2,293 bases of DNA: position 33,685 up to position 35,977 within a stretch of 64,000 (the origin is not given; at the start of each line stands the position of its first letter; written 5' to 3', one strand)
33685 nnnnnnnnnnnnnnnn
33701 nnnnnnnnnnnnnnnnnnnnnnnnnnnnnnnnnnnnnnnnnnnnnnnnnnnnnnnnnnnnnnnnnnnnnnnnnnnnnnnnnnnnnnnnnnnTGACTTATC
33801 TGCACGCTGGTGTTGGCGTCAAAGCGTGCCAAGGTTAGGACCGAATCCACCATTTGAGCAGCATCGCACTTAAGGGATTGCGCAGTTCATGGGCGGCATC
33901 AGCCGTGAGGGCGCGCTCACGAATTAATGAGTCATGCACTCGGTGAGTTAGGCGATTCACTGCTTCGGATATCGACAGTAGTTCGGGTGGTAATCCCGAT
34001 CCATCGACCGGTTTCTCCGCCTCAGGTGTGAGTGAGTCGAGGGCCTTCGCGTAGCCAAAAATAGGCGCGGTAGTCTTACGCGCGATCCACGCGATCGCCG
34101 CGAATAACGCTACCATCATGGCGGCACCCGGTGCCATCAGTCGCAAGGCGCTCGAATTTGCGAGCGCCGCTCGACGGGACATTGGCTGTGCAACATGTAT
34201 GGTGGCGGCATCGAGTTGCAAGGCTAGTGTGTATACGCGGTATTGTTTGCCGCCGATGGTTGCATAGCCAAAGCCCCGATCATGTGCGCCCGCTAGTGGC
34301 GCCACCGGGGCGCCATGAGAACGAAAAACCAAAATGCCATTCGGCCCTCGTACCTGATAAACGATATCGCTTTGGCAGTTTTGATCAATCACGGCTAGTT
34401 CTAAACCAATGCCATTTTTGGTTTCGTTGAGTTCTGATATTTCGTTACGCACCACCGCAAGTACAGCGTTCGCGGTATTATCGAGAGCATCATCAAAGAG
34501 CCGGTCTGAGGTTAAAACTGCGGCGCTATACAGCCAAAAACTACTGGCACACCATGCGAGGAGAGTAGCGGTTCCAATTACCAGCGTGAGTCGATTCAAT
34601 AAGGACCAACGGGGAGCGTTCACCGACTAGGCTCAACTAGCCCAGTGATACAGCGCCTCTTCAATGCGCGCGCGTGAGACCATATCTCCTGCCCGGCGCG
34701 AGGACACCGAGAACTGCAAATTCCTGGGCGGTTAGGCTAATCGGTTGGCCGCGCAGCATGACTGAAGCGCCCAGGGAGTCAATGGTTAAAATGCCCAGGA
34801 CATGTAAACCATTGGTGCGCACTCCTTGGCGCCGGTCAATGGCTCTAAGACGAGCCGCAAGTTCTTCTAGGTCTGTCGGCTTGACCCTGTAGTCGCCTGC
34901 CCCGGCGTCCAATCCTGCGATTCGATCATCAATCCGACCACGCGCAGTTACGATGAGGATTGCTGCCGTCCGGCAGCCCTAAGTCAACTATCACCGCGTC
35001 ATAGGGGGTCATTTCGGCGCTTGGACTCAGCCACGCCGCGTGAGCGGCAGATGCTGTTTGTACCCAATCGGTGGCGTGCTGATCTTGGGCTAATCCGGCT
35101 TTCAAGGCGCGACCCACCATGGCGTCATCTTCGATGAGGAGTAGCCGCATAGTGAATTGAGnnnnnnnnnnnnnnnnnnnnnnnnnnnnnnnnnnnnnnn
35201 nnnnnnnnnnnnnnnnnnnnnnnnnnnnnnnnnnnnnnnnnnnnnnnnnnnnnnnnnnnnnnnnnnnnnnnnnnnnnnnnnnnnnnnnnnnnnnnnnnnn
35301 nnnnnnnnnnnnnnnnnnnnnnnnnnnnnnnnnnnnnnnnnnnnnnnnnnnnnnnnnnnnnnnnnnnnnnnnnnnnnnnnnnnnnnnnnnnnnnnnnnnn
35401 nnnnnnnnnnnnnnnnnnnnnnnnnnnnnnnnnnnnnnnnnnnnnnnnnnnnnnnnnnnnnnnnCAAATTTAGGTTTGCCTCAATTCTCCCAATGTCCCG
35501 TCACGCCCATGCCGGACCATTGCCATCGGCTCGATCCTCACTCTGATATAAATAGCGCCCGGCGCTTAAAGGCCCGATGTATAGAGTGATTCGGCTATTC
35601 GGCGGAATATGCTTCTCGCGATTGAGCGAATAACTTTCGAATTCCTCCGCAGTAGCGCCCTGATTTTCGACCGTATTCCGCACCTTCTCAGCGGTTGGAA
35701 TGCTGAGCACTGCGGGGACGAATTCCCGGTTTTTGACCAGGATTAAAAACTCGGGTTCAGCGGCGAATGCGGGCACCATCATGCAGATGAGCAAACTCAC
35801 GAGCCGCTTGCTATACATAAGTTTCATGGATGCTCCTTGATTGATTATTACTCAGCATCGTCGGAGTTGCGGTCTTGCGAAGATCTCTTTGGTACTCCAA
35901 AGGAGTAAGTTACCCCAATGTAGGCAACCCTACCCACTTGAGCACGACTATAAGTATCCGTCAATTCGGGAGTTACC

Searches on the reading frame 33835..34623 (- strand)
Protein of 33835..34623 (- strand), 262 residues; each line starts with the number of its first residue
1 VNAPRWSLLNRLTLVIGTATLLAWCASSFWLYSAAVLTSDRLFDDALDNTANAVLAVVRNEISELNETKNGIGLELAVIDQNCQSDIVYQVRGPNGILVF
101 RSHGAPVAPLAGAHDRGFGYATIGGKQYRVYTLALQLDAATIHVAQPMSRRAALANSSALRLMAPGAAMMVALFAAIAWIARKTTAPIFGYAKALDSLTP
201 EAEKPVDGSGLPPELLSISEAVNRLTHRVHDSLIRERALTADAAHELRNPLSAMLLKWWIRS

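Call 3: search_protein_families(library=pfam, proteins=[window:33835-34623:-], max_evalue=0.01)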
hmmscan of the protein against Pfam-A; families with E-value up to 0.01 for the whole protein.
window:33835-34623:- (262 aa): 3 families
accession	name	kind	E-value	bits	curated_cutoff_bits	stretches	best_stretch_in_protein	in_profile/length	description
PF08521.16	2CSK_N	-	7e-15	55.8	23.2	1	21-156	2-138/140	Two-component sensor kinase N-terminal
PF00512.31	HisKA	-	4.2e-05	24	26.9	1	237-255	3-21/66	His Kinase A (phospho-acceptor) domain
PF21085.3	CusS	-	0.0039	17.7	24.1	0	7-113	4-105/160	CusS sensor domain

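Call 4: search_protein_families(library=ncbifam, proteins=[window:33835-34623:-], max_evalue=0.01)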
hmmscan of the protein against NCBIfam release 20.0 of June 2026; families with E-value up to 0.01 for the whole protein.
window:33835-34623:- (262 aa): 10 families
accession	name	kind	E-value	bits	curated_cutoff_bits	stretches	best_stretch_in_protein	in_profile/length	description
NF007664.1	PRK10337.1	equivalog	1.1e-19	70.5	475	1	7-254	1-248/442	quorum sensing histidine kinase QseC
NF008025.0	PRK10755.1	equivalog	8.3e-16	57.6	314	1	161-256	68-163/362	two-component system sensor histidine kinase PmrB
TIGR01386.1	cztS_silS_copS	subfamily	2.4e-15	56.5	292.55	1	6-256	2-261/457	heavy metal sensor histidine kinase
NF052314.1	T9SS_HK_PorY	subfamily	1.4e-06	27.7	350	1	129-254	101-229/418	PorY family sensor histidine kinase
NF045903.1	CuHisKinLciSLeg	equivalog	1.5e-06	27.9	700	1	173-252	75-155/357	copper-responsive two-component system sensor histidine kinase LciS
NF007345.0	PRK09835.1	subfamily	1.5e-06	27.1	423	1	170-255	195-281/482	Cu(+)/Ag(+) sensor histidine kinase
NF041732.1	hist_kin_CseC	equivalog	0.0021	17.2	700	1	218-255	193-230/424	two-component system sensor histidine kinase CseC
NF012163.2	BaeS_SmeS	equivalog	0.005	15.8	500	1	180-253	184-257/457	sensor histidine kinase efflux regulator BaeS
NF008312.0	PRK11100.1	equivalog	0.0058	15.5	356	1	143-254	165-274/477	two-component system sensor histidine kinase CreC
NF041735.1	hist_kin_RppB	equivalog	0.0079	15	400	0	230-254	210-234/438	two-component system sensor histidine kinase RppB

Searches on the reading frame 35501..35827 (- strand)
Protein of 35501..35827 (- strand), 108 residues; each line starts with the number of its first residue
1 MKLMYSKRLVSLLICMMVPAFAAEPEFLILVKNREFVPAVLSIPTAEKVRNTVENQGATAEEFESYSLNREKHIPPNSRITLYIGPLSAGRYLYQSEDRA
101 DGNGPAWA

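Call 3: search_protein_families(library=pfam, proteins=[window:35501-35827:-], max_evalue=0.01)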
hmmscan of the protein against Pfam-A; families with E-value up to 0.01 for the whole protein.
window:35501-35827:- (108 aa): 1 family
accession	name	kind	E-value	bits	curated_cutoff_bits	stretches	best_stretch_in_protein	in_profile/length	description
PF13473.12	Cupredoxin_1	-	7.2e-18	65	27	1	10-97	6-93/104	Cupredoxin-like domain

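Call 4: search_protein_families(library=ncbifam, proteins=[window:35501-35827:-], max_evalue=0.01)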
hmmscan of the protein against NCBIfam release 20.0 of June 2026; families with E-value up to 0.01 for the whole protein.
window:35501-35827:- (108 aa): 0 families
